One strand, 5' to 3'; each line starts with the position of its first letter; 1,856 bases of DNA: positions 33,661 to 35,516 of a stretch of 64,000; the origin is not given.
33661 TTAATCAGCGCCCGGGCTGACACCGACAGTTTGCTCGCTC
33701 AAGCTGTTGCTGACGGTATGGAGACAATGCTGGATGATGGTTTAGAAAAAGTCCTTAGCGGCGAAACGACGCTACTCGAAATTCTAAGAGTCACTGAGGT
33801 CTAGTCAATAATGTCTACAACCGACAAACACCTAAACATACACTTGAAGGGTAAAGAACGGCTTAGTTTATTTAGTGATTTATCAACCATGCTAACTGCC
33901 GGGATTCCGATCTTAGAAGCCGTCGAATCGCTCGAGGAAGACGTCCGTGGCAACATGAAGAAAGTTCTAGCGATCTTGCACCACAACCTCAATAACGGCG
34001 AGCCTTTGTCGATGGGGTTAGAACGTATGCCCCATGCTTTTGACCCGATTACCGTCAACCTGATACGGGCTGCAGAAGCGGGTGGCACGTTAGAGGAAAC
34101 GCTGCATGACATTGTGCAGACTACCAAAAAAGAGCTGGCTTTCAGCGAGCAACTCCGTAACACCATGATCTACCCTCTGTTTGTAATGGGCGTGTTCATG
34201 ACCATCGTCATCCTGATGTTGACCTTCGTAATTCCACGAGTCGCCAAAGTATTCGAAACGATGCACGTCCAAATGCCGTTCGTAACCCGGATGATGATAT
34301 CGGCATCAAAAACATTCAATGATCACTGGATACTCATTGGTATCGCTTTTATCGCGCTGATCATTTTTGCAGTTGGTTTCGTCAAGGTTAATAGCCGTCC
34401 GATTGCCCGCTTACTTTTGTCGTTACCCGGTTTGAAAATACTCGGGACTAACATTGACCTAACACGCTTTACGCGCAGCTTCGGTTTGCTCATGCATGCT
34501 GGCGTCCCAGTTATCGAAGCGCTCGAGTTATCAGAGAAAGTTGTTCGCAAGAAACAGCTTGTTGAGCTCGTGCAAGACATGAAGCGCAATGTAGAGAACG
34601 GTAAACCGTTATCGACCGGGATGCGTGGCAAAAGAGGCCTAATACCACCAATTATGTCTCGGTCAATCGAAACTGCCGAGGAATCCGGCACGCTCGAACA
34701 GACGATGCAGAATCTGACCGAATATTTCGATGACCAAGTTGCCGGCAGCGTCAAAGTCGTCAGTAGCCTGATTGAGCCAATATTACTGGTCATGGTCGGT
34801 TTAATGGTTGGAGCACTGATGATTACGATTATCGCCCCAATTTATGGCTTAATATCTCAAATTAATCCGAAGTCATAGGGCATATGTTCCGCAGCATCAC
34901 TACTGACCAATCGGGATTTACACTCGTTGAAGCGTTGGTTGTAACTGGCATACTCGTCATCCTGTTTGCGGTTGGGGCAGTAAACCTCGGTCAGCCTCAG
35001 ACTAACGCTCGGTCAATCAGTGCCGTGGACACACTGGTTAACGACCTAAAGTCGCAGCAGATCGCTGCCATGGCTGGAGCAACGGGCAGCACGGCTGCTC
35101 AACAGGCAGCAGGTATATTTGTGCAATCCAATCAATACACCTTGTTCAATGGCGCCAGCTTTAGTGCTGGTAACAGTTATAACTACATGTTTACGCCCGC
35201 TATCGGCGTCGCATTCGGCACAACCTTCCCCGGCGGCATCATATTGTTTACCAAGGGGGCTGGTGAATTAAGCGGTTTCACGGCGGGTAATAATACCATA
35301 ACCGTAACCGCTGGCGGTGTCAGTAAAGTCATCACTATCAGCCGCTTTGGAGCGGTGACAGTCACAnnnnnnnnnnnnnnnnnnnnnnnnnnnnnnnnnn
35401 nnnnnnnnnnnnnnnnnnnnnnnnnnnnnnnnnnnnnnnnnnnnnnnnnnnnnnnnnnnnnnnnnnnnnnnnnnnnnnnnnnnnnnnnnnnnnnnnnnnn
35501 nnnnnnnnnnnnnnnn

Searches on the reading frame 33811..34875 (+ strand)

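Call 15: search_protein_families(library=pfam, proteins=[window:33811-34875:+], max_evalue=0.001)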
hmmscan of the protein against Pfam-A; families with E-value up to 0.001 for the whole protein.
window:33811-34875:+ (355 aa): 1 family
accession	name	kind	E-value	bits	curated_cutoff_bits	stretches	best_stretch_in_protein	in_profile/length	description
PF00482.28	T2SSF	-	2.8e-49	166.7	25.2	2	23-142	4-125/125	Type II secretion system (T2SS), protein F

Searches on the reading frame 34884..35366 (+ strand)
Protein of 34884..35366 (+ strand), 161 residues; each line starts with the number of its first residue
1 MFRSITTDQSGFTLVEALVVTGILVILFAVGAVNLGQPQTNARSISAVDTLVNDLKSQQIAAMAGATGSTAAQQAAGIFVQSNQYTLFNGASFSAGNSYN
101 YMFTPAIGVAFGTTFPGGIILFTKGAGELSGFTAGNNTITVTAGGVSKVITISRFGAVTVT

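Call 15: search_protein_families(library=pfam, proteins=[window:34884-35366:+], max_evalue=0.001)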
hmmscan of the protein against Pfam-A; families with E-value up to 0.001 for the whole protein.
window:34884-35366:+ (161 aa): 1 family
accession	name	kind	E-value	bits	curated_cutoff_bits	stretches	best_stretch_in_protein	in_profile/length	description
PF07963.17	N_methyl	-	1.5e-05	24.8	21.2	1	8-30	3-25/27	Prokaryotic N-terminal methylation motif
